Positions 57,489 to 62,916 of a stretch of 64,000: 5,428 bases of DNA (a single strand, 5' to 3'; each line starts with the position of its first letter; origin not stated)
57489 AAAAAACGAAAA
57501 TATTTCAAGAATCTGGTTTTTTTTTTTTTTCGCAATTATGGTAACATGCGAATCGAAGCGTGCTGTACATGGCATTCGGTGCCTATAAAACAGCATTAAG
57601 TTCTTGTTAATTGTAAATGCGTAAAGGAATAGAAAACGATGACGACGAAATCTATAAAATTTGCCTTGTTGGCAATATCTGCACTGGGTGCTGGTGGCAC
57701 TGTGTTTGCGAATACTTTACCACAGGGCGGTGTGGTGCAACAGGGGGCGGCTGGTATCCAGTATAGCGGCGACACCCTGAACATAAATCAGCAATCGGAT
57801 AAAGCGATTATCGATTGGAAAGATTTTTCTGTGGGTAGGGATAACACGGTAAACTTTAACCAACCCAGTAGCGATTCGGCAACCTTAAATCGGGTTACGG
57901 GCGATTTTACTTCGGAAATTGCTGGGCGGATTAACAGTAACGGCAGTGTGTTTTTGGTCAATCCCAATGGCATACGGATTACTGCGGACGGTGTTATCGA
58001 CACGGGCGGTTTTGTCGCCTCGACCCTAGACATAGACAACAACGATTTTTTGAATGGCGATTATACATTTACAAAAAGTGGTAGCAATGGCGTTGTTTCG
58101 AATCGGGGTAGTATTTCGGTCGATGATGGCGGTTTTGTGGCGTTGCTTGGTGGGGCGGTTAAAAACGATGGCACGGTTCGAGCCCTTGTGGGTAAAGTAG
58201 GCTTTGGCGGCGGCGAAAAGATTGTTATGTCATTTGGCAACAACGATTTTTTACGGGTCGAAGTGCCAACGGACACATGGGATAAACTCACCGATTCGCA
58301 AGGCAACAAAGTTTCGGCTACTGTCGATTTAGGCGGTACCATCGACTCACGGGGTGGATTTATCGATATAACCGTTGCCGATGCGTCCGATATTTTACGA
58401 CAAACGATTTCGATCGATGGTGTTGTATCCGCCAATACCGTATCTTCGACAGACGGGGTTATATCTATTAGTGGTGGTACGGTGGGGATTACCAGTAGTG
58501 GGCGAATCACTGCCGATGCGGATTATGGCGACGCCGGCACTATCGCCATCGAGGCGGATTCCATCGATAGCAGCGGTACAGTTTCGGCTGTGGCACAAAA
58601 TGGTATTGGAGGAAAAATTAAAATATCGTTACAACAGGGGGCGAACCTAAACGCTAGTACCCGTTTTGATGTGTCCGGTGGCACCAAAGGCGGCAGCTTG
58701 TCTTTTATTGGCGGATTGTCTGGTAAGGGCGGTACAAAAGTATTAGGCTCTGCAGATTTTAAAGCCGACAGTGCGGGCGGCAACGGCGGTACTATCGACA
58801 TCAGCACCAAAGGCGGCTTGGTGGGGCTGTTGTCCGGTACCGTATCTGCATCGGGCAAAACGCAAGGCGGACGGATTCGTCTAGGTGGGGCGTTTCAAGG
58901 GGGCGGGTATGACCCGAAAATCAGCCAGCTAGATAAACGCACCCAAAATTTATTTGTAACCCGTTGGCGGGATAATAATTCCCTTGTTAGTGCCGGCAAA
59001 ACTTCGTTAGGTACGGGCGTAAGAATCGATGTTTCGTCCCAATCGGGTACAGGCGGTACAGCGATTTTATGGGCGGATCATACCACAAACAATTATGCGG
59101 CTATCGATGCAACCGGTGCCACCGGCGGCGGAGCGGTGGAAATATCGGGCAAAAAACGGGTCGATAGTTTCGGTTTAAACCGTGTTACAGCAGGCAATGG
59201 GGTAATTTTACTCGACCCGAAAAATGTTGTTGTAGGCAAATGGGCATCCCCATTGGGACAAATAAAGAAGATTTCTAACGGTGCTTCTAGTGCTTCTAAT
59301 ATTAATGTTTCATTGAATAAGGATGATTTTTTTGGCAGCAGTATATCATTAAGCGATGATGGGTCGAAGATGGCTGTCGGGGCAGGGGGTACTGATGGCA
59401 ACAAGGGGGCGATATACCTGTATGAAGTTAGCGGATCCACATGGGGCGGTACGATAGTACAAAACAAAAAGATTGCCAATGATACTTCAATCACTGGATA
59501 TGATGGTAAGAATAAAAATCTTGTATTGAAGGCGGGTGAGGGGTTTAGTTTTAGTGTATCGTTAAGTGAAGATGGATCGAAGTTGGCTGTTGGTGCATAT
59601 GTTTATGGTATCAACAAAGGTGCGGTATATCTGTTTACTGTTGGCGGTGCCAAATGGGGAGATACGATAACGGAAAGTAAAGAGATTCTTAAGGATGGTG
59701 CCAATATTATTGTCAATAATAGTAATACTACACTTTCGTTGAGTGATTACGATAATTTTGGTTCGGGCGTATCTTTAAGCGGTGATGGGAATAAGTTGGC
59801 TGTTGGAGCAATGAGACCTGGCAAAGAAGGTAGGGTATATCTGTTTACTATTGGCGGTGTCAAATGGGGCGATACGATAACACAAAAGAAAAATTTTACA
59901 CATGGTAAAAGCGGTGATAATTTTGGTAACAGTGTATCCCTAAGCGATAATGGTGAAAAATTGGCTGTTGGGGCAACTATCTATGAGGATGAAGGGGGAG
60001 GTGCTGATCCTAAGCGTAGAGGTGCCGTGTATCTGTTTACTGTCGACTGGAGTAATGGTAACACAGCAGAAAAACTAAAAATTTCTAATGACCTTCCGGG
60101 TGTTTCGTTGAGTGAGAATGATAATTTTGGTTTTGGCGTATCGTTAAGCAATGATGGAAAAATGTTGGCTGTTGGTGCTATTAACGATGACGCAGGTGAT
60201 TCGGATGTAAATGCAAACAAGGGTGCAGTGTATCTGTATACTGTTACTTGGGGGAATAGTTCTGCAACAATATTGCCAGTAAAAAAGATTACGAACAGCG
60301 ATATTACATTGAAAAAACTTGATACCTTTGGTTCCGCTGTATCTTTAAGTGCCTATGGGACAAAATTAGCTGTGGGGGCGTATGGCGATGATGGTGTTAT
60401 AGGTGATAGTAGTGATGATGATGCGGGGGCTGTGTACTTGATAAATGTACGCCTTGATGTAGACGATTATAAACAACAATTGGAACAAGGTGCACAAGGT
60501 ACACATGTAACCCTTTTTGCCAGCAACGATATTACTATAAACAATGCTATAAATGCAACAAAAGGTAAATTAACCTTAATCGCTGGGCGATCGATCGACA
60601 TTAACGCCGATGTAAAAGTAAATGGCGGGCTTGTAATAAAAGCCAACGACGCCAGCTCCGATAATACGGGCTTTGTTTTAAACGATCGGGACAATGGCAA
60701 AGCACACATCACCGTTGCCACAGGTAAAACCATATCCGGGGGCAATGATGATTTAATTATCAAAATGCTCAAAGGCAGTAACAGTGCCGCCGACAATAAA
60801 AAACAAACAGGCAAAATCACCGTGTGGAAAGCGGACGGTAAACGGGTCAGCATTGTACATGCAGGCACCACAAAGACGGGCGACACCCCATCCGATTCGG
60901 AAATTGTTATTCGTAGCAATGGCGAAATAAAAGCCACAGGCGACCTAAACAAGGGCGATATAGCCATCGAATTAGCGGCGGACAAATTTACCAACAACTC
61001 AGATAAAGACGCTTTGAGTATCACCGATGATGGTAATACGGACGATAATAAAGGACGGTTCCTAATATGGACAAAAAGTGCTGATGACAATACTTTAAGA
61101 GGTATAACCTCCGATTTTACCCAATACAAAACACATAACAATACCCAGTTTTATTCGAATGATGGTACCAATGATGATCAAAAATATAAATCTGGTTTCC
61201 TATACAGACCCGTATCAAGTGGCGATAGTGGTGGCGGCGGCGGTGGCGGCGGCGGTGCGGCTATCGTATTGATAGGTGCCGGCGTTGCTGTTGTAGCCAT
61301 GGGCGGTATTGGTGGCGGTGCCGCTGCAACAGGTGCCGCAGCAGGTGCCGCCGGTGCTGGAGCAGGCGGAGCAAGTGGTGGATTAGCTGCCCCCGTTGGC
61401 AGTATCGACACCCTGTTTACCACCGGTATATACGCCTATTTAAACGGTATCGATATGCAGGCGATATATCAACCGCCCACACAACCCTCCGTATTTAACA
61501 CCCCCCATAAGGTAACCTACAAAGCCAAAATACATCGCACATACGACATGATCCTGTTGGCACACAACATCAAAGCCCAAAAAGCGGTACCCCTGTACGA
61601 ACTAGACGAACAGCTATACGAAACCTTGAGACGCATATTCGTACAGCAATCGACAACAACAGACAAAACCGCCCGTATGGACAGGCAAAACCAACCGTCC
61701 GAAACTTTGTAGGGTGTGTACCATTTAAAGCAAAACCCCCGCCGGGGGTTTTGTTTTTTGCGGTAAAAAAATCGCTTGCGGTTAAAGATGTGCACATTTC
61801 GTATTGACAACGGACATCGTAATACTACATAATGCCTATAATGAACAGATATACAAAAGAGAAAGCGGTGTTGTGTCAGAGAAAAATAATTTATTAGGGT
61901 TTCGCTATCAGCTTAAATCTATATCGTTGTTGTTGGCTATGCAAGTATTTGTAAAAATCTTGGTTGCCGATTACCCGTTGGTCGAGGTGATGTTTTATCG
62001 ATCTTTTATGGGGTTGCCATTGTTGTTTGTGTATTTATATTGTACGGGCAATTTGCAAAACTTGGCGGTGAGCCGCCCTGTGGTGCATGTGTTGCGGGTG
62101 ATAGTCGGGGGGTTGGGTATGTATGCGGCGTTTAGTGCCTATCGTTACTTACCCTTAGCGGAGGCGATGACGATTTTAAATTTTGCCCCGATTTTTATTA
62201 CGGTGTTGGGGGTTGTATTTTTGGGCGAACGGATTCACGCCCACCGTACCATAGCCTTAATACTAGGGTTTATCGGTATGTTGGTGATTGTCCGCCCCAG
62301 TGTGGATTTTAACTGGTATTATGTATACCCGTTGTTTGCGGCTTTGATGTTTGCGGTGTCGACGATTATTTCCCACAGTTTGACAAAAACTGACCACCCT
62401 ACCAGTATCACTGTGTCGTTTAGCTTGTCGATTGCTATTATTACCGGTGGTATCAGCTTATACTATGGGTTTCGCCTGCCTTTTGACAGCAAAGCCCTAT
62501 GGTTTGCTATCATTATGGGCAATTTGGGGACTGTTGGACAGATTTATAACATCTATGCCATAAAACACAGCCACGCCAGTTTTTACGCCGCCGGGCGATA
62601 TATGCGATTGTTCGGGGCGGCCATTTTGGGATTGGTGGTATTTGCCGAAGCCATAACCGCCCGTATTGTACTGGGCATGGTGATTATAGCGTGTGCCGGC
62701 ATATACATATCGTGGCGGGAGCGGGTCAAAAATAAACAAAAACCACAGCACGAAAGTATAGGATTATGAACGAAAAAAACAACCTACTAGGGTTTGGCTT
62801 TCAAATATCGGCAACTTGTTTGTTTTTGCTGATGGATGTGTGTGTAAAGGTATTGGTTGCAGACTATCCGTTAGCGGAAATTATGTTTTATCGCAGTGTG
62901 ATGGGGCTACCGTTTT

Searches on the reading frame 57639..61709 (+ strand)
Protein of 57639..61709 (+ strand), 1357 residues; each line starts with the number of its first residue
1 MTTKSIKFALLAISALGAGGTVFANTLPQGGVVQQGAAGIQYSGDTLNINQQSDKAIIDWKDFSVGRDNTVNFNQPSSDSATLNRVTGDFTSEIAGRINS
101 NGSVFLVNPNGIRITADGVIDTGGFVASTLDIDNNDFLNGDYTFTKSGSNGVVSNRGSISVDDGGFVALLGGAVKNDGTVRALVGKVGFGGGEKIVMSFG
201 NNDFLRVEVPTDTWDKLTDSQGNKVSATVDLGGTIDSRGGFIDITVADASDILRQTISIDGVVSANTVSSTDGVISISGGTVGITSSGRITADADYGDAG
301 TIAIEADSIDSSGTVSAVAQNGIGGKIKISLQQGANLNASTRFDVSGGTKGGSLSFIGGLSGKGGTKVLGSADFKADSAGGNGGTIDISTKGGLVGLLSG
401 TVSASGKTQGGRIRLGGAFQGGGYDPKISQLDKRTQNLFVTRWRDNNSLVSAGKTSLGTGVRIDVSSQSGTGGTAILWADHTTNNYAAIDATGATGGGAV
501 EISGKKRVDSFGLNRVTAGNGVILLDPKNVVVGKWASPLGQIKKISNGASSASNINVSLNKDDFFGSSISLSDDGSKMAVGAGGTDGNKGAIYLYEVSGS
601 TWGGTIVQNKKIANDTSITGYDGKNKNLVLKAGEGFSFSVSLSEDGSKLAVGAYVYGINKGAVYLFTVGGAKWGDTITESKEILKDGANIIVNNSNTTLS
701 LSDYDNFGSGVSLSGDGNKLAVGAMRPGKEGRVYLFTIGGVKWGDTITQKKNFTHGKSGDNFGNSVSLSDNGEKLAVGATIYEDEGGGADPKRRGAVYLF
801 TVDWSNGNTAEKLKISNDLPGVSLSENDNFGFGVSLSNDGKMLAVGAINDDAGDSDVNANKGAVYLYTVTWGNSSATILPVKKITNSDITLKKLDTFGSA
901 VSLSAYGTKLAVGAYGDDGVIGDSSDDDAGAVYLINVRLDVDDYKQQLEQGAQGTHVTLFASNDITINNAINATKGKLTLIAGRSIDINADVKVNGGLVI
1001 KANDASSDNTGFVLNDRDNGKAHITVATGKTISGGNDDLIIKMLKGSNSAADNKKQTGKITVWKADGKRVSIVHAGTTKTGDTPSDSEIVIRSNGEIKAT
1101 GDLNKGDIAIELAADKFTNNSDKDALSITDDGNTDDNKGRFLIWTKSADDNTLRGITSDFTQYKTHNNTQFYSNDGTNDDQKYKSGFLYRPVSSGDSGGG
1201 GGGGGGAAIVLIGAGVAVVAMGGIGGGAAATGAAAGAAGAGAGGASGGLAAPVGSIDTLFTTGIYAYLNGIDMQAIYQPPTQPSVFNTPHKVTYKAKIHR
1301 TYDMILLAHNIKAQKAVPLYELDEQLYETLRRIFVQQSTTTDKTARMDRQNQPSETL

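Call 5: search_protein_families(library=pfam, proteins=[window:57639-61709:+], max_evalue=0.1)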
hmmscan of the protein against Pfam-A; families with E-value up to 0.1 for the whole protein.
seq(1357 aa): 3 families
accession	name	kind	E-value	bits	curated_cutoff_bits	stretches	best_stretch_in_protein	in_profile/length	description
PF14312.12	FG-GAP_2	-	1.3e-34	118.5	23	6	825-867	13-49/49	FG-GAP repeat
PF05860.19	TPS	-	6.7e-33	115.1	33.5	1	25-291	2-251/252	TPS secretion domain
PF02579.22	Nitro_FeMo-Co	-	0.077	13.7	26.3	0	1197-1236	35-74/94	Dinitrogenase iron-molybdenum cofactor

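Call 6: search_protein_families(library=ncbifam, proteins=[window:57639-61709:+], max_evalue=0.1)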
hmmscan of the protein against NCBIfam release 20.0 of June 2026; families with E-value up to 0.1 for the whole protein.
window:57639-61709:+ (1357 aa): 1 family
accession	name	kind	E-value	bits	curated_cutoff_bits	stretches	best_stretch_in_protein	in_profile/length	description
TIGR01901.1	adhes_NPXG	domain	1.4e-20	72.9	29.1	1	58-132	2-78/79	filamentous hemagglutinin N-terminal domain-containing protein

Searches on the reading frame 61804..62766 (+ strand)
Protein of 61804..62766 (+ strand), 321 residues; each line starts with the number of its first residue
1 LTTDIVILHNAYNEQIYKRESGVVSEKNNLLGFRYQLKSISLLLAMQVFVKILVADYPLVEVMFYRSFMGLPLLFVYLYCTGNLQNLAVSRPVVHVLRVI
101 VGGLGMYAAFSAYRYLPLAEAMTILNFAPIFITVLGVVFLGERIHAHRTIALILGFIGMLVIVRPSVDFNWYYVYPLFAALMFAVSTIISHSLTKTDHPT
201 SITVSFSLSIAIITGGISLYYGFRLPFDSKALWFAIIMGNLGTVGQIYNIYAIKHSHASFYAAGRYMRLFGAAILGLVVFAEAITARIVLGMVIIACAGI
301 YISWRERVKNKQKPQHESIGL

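Call 26: search_protein_families(library=pfam, proteins=[window:61804-62766:+], max_evalue=0.01)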
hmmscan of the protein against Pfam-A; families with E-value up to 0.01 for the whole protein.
window:61804-62766:+ (321 aa): 2 families
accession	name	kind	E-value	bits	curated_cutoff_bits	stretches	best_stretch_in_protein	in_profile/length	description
PF00892.27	EamA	-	1.2e-23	84.3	28.2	2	48-163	19-134/135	EamA-like transporter family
PF05653.20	Mg_trans_NIPA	-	0.0041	16.8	26.2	1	99-164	56-121/295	Magnesium transporter NIPA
